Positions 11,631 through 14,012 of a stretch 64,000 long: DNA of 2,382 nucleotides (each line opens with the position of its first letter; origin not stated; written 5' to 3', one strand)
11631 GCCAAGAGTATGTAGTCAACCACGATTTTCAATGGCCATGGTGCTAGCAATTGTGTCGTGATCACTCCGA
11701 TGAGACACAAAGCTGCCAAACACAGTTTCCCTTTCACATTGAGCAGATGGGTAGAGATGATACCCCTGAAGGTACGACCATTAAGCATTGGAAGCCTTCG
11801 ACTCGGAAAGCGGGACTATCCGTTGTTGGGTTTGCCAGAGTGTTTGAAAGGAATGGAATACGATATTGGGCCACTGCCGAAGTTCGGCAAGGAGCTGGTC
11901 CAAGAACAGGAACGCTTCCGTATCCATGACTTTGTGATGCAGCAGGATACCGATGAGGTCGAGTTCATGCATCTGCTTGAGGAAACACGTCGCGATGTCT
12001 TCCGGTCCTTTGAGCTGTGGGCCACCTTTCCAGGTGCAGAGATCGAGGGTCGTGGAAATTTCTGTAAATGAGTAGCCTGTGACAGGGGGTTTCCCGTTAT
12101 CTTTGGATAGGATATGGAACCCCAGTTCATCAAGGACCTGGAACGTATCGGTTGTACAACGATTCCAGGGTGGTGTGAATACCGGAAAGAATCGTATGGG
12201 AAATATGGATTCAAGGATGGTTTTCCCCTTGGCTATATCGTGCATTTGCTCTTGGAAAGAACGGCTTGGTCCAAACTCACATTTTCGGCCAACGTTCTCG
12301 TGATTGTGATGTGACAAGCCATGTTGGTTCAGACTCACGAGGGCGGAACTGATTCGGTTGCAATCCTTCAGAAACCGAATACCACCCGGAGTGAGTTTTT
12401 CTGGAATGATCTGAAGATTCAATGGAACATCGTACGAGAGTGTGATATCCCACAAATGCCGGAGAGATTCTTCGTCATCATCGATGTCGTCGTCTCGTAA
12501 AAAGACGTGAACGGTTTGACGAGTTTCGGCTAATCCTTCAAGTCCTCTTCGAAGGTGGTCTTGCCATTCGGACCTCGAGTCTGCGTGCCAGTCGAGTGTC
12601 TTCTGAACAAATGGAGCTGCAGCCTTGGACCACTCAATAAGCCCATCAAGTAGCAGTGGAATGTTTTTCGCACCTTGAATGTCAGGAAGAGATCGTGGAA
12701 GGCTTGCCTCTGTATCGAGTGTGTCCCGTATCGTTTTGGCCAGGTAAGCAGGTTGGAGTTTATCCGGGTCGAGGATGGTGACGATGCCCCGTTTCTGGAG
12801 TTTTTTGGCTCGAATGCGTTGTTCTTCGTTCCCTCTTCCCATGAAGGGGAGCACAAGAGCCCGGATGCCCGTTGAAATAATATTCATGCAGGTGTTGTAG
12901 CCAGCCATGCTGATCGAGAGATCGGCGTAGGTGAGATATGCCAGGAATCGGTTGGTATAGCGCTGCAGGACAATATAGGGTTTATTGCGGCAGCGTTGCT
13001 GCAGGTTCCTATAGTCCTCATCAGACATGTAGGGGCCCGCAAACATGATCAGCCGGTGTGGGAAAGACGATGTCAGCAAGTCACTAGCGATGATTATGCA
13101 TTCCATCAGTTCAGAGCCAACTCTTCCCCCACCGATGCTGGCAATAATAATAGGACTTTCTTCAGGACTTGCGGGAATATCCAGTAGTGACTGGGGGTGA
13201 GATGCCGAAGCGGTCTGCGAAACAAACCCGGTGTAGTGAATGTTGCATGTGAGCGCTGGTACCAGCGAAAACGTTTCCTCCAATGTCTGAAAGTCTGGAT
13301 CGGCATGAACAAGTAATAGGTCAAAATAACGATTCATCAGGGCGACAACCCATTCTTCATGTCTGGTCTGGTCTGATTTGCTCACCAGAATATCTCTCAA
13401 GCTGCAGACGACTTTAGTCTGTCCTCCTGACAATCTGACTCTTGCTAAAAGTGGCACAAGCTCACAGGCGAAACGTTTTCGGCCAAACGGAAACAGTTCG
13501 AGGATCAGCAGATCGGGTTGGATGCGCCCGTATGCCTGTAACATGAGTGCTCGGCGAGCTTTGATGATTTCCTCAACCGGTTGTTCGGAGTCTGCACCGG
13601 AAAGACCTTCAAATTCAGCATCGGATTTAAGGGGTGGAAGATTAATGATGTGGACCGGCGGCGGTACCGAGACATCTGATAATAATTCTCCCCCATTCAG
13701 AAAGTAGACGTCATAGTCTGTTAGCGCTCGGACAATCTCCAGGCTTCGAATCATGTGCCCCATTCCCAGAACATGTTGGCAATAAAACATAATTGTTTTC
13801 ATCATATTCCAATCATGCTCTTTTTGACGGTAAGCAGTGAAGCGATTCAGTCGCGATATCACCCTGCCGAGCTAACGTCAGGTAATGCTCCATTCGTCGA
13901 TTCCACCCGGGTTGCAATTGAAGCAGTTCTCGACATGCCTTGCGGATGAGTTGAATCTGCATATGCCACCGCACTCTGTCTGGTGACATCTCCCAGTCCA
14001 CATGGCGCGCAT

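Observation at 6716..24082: Candidate undescribed phospho-glycan synthesis/export pathway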

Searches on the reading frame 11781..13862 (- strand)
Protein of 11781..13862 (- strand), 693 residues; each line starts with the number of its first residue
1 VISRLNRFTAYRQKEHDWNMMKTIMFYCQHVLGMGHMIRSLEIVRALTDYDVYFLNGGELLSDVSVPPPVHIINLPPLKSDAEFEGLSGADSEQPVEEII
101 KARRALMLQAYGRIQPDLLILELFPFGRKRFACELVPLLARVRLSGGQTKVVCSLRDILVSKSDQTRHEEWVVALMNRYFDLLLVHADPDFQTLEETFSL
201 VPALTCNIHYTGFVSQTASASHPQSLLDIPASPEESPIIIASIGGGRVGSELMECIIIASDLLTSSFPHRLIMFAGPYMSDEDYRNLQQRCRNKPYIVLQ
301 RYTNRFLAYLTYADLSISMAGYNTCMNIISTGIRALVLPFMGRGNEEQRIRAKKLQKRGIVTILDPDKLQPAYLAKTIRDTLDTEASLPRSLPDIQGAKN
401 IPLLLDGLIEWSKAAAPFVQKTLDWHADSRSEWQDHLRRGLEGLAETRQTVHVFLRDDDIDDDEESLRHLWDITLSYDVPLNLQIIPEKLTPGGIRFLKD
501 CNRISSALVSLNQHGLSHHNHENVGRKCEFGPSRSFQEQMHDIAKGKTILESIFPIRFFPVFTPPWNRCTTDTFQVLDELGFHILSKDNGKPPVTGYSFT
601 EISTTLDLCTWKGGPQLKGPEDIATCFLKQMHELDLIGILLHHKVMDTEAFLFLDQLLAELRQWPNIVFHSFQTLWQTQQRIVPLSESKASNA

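Call 3: search_protein_families(library=pfam, proteins=[window:11781-13862:-], max_evalue=0.01)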
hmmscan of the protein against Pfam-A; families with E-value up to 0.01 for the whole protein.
window:11781-13862:- (693 aa): 2 families
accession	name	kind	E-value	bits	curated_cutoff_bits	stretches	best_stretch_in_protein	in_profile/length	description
PF04101.22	Glyco_tran_28_C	-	1.3e-11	45.3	22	1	245-385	6-144/166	Glycosyltransferase family 28 C-terminal domain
PF10096.14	DUF2334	-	7.8e-05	22.8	26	1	455-610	4-168/203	Uncharacterized protein conserved in bacteria (DUF2334)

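Call 4: search_protein_families(library=ncbifam, proteins=[window:11781-13862:-], max_evalue=0.01)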
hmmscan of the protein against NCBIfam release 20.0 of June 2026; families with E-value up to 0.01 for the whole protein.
window:11781-13862:- (693 aa): 3 families
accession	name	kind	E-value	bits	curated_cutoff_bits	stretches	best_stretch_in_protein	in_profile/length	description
TIGR01133.1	murG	equivalog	1.3e-06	27.7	250.25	1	238-387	183-329/353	undecaprenyldiphospho-muramoylpentapeptide beta-N-acetylglucosaminyltransferase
TIGR01426.2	MGT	subfamily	0.00067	18.8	260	1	307-383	287-359/393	macrolide family glycosyltransferase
TIGR00661.1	MJ1255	subfamily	0.00069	19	195.9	0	299-366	233-299/321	MJ1255/VC2487 family glycosyltransferase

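Call 9: find_related_loci(query=window:11781-13862:-, collection=genome_contigs, flank=10000)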
Query window:11781-13862:- (693 aa) in genome_contigs; peptide patterns used: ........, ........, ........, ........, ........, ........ (x = any residue, [..] = any of these).
359 stretches matched a pattern; 348 encode a relative of the query (tblastn E <= 1e-3); the best 80 are kept; 80 distinct loci.
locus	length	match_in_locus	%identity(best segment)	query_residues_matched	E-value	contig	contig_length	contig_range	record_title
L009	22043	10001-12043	64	11-688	0e+0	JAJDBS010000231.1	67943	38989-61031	MAG: Nitrospirales bacterium isolate OFTM76 OFTM76_230, whole genome shotgun sequence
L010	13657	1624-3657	62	13-688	0e+0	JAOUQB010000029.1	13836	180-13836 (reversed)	MAG: Nitrospirota bacterium isolate 8_1_Oct_SF_Bin74 8_1_Oct_SF_Bin74_scaffold_2810_c1, whole genome shotgun sequence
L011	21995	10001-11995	54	22-686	0e+0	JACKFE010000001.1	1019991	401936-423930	MAG: Nitrospiraceae bacterium isolate HK-STAS-NITR-1 HK-STAS-NITR-1_1, whole genome shotgun sequence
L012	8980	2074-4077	55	22-689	0e+0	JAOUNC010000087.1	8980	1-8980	MAG: Nitrospirota bacterium isolate 8_1_July_SF_Bin60 8_1_July_SF_Bin60_scaffold_3544_c1, whole genome shotgun sequence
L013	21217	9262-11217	53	22-678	0e+0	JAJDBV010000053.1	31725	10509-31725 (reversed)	MAG: Nitrospirota bacterium isolate OFTM249 OFTM249_52, whole genome shotgun sequence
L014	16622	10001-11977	52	22-675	0e+0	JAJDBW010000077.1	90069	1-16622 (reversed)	MAG: Nitrospirota bacterium isolate OFTM308 OFTM308_76, whole genome shotgun sequence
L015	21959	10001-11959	53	24-675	0e+0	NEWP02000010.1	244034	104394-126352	MAG: Nitrospira sp. CG24E Nitrospira_sp_RSF136_CG24_E_10, whole genome shotgun sequence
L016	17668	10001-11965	53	22-675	0e+0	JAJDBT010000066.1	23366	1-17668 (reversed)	MAG: Nitrospirota bacterium isolate OFTM211 OFTM211_65, whole genome shotgun sequence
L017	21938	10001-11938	51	22-678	0e+0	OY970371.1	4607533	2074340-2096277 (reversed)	MAG: Candidatus Manganitrophaceae bacterium isolate MFD03066.bin.c.2 genome assembly, chromosome: 1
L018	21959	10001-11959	51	22-675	0e+0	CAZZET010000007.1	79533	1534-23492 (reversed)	MAG TPA_asm: uncultured Methylococcales bacterium isolate binchicken_co46_527 genome assembly, contig: NODE_463_length_7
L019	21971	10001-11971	50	24-679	0e+0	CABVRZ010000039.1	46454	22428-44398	MAG: uncultured Nitrospira sp. isolate Nitrospira sp. RBC069 genome assembly, contig: MAG069_39, whole genome shotgun se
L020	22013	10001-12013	50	17-684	0e+0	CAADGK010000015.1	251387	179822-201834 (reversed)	uncultured Nitrosospira sp. isolate CMX.fa.gz genome assembly, contig: k127_213132, whole genome shotgun sequence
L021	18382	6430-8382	51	24-675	0e+0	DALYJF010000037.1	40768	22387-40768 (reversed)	MAG TPA_asm: Nitrospira sp. isolate CTOTU46610 NODE_84_length_40768_cov_4.830300, whole genome shotgun sequence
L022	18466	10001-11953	51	24-675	0e+0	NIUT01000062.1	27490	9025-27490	MAG: Nitrospira sp. UW-LDO-01 Bin_Nitrospira_4_final_187, whole genome shotgun sequence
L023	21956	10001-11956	51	24-676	0e+0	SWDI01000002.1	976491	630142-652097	MAG: Nitrospira sp. isolate RSF12 Nitrospira_sp_RSF12_2, whole genome shotgun sequence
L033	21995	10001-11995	50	17-681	0e+0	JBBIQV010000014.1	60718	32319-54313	MAG: Nitrospiraceae bacterium isolate PGF172224_bin_334 NODE_232_length_60718_cov_8.449121, whole genome shotgun sequenc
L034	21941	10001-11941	48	14-675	0e+0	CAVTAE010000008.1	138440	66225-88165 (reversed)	MAG: uncultured Trueperaceae bacterium isolate MFD04651.bin.2.182 genome assembly, contig: contig_33163, whole genome sh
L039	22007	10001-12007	50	12-677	0e+0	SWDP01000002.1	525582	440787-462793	MAG: Nitrospira sp. isolate RSF6 Nitrospira_sp_RSF6_19, whole genome shotgun sequence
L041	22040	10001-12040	49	19-684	0e+0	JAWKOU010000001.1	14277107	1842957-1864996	MAG: Caldilineaceae bacterium isolate BC1.69 BC1.69.fa-1, whole genome shotgun sequence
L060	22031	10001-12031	36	20-675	6e-123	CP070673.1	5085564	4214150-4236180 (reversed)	MAG: Deltaproteobacteria bacterium isolate bin73 chromosome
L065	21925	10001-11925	49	22-675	2e-178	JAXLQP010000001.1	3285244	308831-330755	MAG: Blastocatellia bacterium isolate STL-ACI6 C1.198.fa-1, whole genome shotgun sequence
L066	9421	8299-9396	53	17-384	1e-121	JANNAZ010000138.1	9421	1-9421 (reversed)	MAG: Cyclobacteriaceae bacterium isolate OTE_78_metabat_388 OTE_78_k141_2777432, whole genome shotgun sequence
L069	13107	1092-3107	35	24-661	8e-121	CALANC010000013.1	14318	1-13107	MAG: uncultured Desulfobacterales bacterium isolate N4_Bin_METABAT__72_1 genome assembly, contig: c_000006929864, whole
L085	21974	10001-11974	50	17-675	0e+0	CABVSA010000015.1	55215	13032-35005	MAG: uncultured Nitrospira sp. isolate Nitrospira sp. RBC100 genome assembly, contig: MAG100_15, whole genome shotgun se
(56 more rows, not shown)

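Call 15: search_solved_structures(query=window:11781-13862:-, max_evalue=1)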
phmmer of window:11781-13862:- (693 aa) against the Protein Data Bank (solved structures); distinct sequences matched with E-value up to 1: 4.
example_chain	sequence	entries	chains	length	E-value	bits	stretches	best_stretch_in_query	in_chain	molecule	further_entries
1f0k_A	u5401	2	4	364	0.041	15.3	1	299-394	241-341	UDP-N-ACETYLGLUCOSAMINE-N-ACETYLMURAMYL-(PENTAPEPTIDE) PYROPHOSPHORYL-UNDECAPRENOL N-ACETY | UDP-N-acetylglucosamine--N-acetylmuramyl-(pentapeptide) pyrophospho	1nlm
7vlb_A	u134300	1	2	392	0.13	13.6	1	307-380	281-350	UDP-glycosyltransferase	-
6kqx_A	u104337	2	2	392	0.86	10.9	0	307-380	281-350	Uncharacterized UDP-glucosyltransferase YjiC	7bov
6kqw_A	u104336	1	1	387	0.88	10.8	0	307-380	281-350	Uncharacterized UDP-glucosyltransferase YjiC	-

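Call 19: find_encoding_contigs(protein=L065:8625-9995:+, flank=10000, max_places=3)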
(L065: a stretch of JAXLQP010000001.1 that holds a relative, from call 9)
Protein L065:8625-9995:+ (456 aa): 2 contigs read that carry it; 2 places shown.
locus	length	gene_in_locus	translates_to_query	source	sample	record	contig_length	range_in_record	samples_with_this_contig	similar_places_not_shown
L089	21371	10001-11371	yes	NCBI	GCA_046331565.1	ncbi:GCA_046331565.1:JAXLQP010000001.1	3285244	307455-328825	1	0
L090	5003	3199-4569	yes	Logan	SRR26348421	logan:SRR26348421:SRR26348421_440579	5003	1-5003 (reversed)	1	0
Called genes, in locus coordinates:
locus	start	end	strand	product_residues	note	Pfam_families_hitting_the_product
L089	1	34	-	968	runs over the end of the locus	PF00515:TPR_1 (faint), PF07719:TPR_2 (faint), PF13176:TPR_7 (faint), PF13181:TPR_8 (faint), PF14938:SNAP, PF13424:TPR_12, PF12770:CHAT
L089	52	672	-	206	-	PF13620:CarboxypepD_reg (weak), PF22904:NOMO1-like_2nd (faint)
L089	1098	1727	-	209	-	PF04542:Sigma70_r2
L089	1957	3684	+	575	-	PF00496:SBP_bac_5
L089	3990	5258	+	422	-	PF04101:Glyco_tran_28_C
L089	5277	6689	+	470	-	PF13439:Glyco_transf_4, PF20706:GT4-conflict, PF00534:Glycos_transf_1, PF13692:Glyco_trans_1_4, PF13524:Glyco_trans_1_2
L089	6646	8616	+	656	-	PF16889:Hepar_II_III_N, PF07940:Hepar_II_III_C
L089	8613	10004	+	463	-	PF01636:APH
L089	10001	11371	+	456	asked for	PF01636:APH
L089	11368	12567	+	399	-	PF04101:Glyco_tran_28_C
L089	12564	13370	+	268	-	PF10096:DUF2334 (weak)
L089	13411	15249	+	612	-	PF00664:ABC_membrane, PF00005:ABC_tran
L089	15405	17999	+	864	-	PF13620:CarboxypepD_reg, PF13715:CarbopepD_reg_2, PF25183:OMP_b-brl_4 (weak), PF00593:TonB_dep_Rec_b-barrel (weak), PF25183:OMP_b-brl_4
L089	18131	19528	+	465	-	PF03150:CCP_MauG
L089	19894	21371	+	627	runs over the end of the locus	PF02129:Peptidase_S15, PF08530:PepX_C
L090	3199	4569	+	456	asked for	PF01636:APH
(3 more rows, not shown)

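Call 24: search_protein_families(library=pfam, proteins=[L014:8755-9915:+, L041:8898-9578:+, L016:6777-7685:+, L014:7697-8692:+, L085:6342-7370:+, L034:17433-18410:+, L069:5073-5849:+], max_evalue=0.01)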
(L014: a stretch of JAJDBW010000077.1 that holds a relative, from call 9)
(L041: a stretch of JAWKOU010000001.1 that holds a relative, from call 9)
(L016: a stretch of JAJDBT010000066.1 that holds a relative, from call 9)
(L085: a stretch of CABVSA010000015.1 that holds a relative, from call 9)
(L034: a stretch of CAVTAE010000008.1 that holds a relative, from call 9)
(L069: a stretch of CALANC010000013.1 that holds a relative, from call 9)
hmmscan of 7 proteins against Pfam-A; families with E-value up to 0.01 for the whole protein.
L014:8755-9915:+ (386 aa): 0 families

L041:8898-9578:+ (226 aa): 1 family
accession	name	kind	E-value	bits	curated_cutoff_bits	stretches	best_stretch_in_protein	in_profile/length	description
PF00300.27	His_Phos_1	-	1.4e-48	165.6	21.7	1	21-199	1-179/194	Histidine phosphatase superfamily (branch 1)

L016:6777-7685:+ (302 aa): 0 families

L014:7697-8692:+ (331 aa): 3 families
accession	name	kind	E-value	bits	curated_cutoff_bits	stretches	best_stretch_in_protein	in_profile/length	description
PF00534.26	Glycos_transf_1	-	2.4e-15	56.9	26.4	1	216-306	80-171/172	Glycosyl transferases group 1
PF13692.12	Glyco_trans_1_4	-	1.4e-11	45.2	27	1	217-290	67-139/142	Glycosyl transferases group 1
PF13524.12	Glyco_trans_1_2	-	5.2e-08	33.4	25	1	194-322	5-143/144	Glycosyl transferase-like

L085:6342-7370:+ (342 aa): 3 families
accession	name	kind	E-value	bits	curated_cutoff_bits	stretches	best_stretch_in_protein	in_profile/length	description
PF00534.26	Glycos_transf_1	-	1.4e-16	61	26.4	1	216-322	65-171/172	Glycosyl transferases group 1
PF13524.12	Glyco_trans_1_2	-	3.8e-10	40.3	25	1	252-327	58-132/144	Glycosyl transferase-like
PF13692.12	Glyco_trans_1_4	-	7.6e-10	39.6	27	1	225-299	60-131/142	Glycosyl transferases group 1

L034:17433-18410:+ (325 aa): 11 families
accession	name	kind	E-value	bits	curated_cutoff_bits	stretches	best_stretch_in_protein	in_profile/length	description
PF01370.27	Epimerase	-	1e-50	172.9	20.9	1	3-240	1-240/240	NAD dependent epimerase/dehydratase family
PF16363.11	GDP_Man_Dehyd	-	6.6e-45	154.4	27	1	4-296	1-325/332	GDP-mannose 4,6 dehydratase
PF01073.25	3Beta_HSD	-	4.7e-20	72.2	22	1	4-227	1-230/280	3-beta hydroxysteroid dehydrogenase/isomerase family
PF07993.18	NAD_binding_4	-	5.6e-13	49.1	20.1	1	60-177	76-209/258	Male sterility protein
PF02719.21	Polysacc_synt_2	-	7e-12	45.6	20.2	1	3-164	1-157/293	Polysaccharide biosynthesis protein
PF04321.23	RmlD_sub_bind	-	1e-11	44.9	27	1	1-224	1-195/287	RmlD substrate binding domain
PF05368.20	NmrA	-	8.9e-05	22.7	27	1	2-119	4-103/298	NmrA-like family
PF13460.12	NAD_binding_10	-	0.00013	22.4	27.2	1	7-156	1-131/184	NAD(P)H-binding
PF00106.31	adh_short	-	0.00014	21.8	26.6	1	3-104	3-106/195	short chain dehydrogenase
PF08659.16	KR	-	0.0052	17.2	22.6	0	3-61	3-60/180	KR domain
PF00056.29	Ldh_1_N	-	0.0074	16.8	27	0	1-113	1-109/141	lactate/malate dehydrogenase, NAD binding domain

L069:5073-5849:+ (258 aa): 5 families
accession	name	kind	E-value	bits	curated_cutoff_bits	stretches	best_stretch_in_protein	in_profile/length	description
PF00005.33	ABC_tran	-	8.6e-34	117.5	25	1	40-188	1-136/137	ABC transporter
PF02463.25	SMC_N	-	2e-06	27.9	40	1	160-233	136-211/220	RecF/RecN/SMC N terminal domain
PF13304.12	AAA_21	-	7.2e-06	26.7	27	1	147-224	224-303/304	AAA domain, putative AbiEii toxin, Type IV TA system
PF13555.12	AAA_29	-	0.00062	19.9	27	1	41-67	13-39/61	P-loop containing region of AAA domain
PF03193.22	RsgA_GTPase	-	0.0036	17.6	30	1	43-72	100-128/174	RsgA GTPase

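Call 38: search_protein_families(library=ncbifam, proteins=[L034:17433-18410:+, L014:8755-9915:+, L016:6777-7685:+, L041:8898-9578:+, L065:581-2308:+], max_evalue=0.01)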
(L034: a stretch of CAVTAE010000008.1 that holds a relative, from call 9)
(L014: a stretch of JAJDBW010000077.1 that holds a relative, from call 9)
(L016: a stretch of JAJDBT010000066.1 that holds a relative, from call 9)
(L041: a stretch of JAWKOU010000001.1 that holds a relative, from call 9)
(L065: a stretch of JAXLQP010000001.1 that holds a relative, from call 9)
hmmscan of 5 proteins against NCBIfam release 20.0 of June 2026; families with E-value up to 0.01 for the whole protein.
L034:17433-18410:+ (325 aa): 53 families (the best 25 are shown)
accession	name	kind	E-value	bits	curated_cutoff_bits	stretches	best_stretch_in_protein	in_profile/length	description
TIGR04180.1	EDH_00030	hypoth_equivalog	8.6e-40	136.6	475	1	3-294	1-296/297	NAD-dependent 4,6-dehydratase LegB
TIGR01181.1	dTDP_gluc_dehyt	equivalog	1.4e-37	129.5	365.1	1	2-310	1-314/321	dTDP-glucose 4,6-dehydratase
TIGR01179.1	galE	equivalog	1.1e-35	123.1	262.3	2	2-179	1-180/332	UDP-glucose 4-epimerase GalE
TIGR02197.1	heptose_epim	equivalog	2.1e-28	99.4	274.6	1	3-308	1-314/316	ADP-glyceromanno-heptose 6-epimerase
NF011728.1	PRK15181.1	equivalog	6.2e-23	81.4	760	1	3-308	18-338/348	Vi polysaccharide biosynthesis UDP-N-acetylglucosaminuronic acid C-4 epimerase TviC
NF043036.1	ErythonDh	equivalog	8.2e-21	74.5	325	1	1-176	1-180/321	D-erythronate dehydrogenase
NF007582.0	PRK10217.1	equivalog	1.4e-20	73.7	698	1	2-309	3-333/355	dTDP-glucose 4,6-dehydratase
NF007490.0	PRK10084.1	subfamily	2.6e-20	72.8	649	1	1-309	1-336/361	dTDP-glucose 4,6-dehydratase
NF007956.0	PRK10675.1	subfamily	2.3e-18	66.4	394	1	1-163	1-167/338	UDP-glucose 4-epimerase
NF042423.1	oxyalk_red_Shew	equivalog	4.7e-18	65.3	580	1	2-234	10-229/331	2-alkyl-3-oxoalkanoate reductase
NF042422.1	oxyalk_red_OleD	equivalog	3e-17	63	580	1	1-228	1-217/329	2-alkyl-3-oxoalkanoate reductase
TIGR02622.1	CDP_4_6_dhtase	equivalog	3.7e-17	62.5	278.45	1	2-310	6-333/352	CDP-glucose 4,6-dehydratase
TIGR03466.1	HpnA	hypoth_equivalog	5.5e-17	61.6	367.65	1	1-166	1-161/327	hopanoid-associated sugar epimerase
NF008360.0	PRK11150.1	equivalog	5.6e-13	48.8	452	1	3-241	2-237/310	ADP-glyceromanno-heptose 6-epimerase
NF047837.1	UDPAcbARedWbcJ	equivalog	2.9e-12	46.2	500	1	60-249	34-206/372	UDP-2-acetamido-2,6-beta-L-arabino-hexul-4-ose reductase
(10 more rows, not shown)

L014:8755-9915:+ (386 aa): 1 family
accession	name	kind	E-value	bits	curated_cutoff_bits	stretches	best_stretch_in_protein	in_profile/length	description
TIGR04514.1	GWxTD_dom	domain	5.9e-06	26.7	28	1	246-321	18-89/105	GWxTD domain-containing protein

L016:6777-7685:+ (302 aa): 1 family
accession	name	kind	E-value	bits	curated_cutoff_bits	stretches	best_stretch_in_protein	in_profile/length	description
TIGR03006.1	pepcterm_polyde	equivalog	0.0024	17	276.2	1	137-212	110-178/272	XrtA system polysaccharide deacetylase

L041:8898-9578:+ (226 aa): 20 families
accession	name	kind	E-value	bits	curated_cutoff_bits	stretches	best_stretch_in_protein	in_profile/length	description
TIGR03162.1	ribazole_cobC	equivalog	8.3e-33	113.3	162.9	1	21-193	1-170/176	alpha-ribazole phosphatase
NF002901.0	PRK03482.1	equivalog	4.4e-26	91.8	261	1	20-195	3-178/215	2,3-diphosphoglycerate-dependent phosphoglycerate mutase GpmB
NF005567.0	PRK07238.1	equivalog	7.9e-25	88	326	1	11-173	170-332/378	bifunctional RNase H/acid phosphatase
NF045917.1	PhserinePhPspA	equivalog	1e-23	84.2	350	1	20-179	3-162/211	phosphoserine phosphatase PspA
NF011580.0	PRK15004.1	equivalog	1.1e-21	77.7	250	1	20-185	2-167/203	adenosylcobalamin/alpha-ribazole phosphatase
TIGR03848.1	MSMEG_4193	subfamily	3.7e-19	69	203.85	1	22-147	3-127/204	MSMEG_4193 family putative phosphomutase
NF009994.0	PRK13463.1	equivalog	8.9e-16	58.3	277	1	21-180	5-164/203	phosphoserine phosphatase 1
NF038349.1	dPGM_arch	equivalog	1.2e-13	51.4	225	1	22-193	2-163/194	2,3-diphosphoglycerate-dependent phosphoglycerate mutase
NF002217.0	PRK01112.1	equivalog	1.2e-13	51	320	1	21-81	4-64/228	2,3-bisphosphoglycerate-dependent phosphoglycerate mutase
NF010713.0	PRK14115.1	equivalog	1.5e-11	44.1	305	1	20-112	3-100/248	2,3-diphosphoglycerate-dependent phosphoglycerate mutase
NF010718.0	PRK14120.1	equivalog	6.8e-11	41.9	366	1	20-112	6-103/249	phosphoglyceromutase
TIGR01258.1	pgm_1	subfamily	3e-10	39.9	81.7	1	20-112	2-99/245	2,3-bisphosphoglycerate-dependent phosphoglycerate mutase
NF002339.0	PRK01295.1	equivalog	9.2e-10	38.3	316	1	19-150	3-139/206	2,3-bisphosphoglycerate-dependent phosphoglycerate mutase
NF010717.0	PRK14119.1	equivalog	3.6e-08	33.3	378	1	21-112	4-100/228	2,3-diphosphoglycerate-dependent phosphoglycerate mutase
NF009993.0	PRK13462.1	equivalog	4.1e-08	33.1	226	1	19-146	6-126/203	acid phosphatase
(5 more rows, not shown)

L065:581-2308:+ (575 aa): 11 families
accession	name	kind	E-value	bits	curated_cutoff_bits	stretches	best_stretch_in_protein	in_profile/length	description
NF045467.1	Opp4A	equivalog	2.8e-44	151.3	650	1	44-553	47-542/556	oligopeptide ABC transporter substrate-binding protein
TIGR02294.1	nickel_nikA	equivalog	5.9e-41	140.5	393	1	66-553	38-487/501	nickel ABC transporter substrate-binding protein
NF045468.1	Opp5A_nikA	equivalog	7.4e-37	127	600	2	198-554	156-474/488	nickel ABC transporter substrate-binding protein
NF043070.1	DppA_dipep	equivalog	9.6e-34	116.8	1005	1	13-549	15-516/535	dipeptide ABC transporter periplasmic-binding protein DppA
TIGR04028.1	SBP_KPN_01854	hypoth_equivalog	1.8e-31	109.3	468.5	1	69-534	36-475/509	TIGR04028 family ABC transporter substrate-binding protein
NF011942.0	PRK15413.1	equivalog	2e-31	109.2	594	1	16-550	11-494/512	glutathione ABC transporter substrate-binding protein GsiB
NF047575.1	opine_bind_CntA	exception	6.1e-29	101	800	1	7-551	8-517/535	staphylopine-dependent metal ABC transporter substrate-binding lipoprotein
NF011689.0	PRK15109.1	equivalog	4.3e-27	95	560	1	14-552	13-523/547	ABC transporter substrate-binding protein SapA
NF011684.0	PRK15104.1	equivalog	1.8e-18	66.6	947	1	66-530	72-502/543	oligopeptide ABC transporter substrate-binding protein OppA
NF007287.0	PRK09755.1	equivalog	1.2e-10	40.8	1098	1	5-133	5-132/535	ABC transporter substrate-binding protein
NF043077.1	MMSYN1_0169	equivalog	0.0059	15.1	650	0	174-229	292-346/896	oligopeptide ABC transporter substrate-binding protein OppA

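Call 74: search_protein_families(library=padloc, proteins=[window:11781-13862:-], max_evalue=0.001)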
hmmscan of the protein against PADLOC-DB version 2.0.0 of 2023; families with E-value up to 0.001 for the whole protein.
window:11781-13862:- (693 aa): 0 families

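Call 75: search_dna_similar(query=window:11781-13862:-, collection=plasmids, mode=protein, max_rows=10)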
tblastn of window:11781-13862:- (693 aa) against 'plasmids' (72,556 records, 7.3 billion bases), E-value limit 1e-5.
Records with a match: 264; places in all: 753; records where one place covers at least 80% of the query: 14.
Best place of each record, by identity: <60% 264.
By first word of the organism name: Rhizobium 143; Sinorhizobium 80; Ensifer 9; Azospirillum 7; Phyllobacterium 6; Candidatus 4; Sulfitobacter 4; Shinella 3; Tritonibacter 2; Hyphomicrobiales 1; and 5 more.
By predicted mobility (MOB-suite, as given by PLSDB): non-mobilizable 140; mobilizable 96; conjugative 28.
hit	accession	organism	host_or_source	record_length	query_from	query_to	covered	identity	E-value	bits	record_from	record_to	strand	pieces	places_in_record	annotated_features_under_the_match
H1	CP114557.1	Candidatus Manganitrophus sp.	activated carbon metagenome,metagenomic ...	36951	22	678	95%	52.5%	0e+0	640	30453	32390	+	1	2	glycosyltransferase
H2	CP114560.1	Candidatus Manganitrophus sp.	activated carbon metagenome,metagenomic ...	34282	22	678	95%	52.2%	0e+0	642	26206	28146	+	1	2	glycosyltransferase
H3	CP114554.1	Candidatus Manganitrophus sp.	activated carbon metagenome,metagenomic ...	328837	22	675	83%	55.8%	1e-67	690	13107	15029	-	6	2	hypothetical protein (x4) | glycosyltransferase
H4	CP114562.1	Candidatus Manganitrophus sp.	activated carbon metagenome,metagenomic ...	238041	22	675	86%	52.3%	3e-85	602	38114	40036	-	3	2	glycosyltransferase | hypothetical protein | phosphotransferase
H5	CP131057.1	Hyphomicrobiales bacterium UR115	tomato,bacteria,rhizosphere soil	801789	6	657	88%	30.7%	2e-47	248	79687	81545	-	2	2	none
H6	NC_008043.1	Ruegeria sp. TM1040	-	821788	12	665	88%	29.8%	2e-27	210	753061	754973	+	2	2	glycosyltransferase | polysaccharide deacetylase family protein | histidine phosphatase family protein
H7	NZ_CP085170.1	Sulfitobacter sp. DSM 110093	cell culture,Sediment from the Channel ...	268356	21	661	88%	29.3%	1e-49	224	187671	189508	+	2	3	glycosyltransferase | polysaccharide deacetylase family protein | histidine phosphatase family protein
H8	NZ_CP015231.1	Tritonibacter mobilis F1926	cell culture,seawater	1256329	20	661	82%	31.2%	6e-29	208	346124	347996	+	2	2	record has no annotation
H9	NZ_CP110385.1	Tritonibacter mobilis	-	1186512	20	661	81%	30.7%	1e-27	204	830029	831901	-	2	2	record has no annotation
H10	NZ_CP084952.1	Sulfitobacter indolifex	cell culture,Seawater from the North ...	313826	20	661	83%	29.6%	1e-35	215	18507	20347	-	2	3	glycosyltransferase | polysaccharide deacetylase family protein | histidine phosphatase family protein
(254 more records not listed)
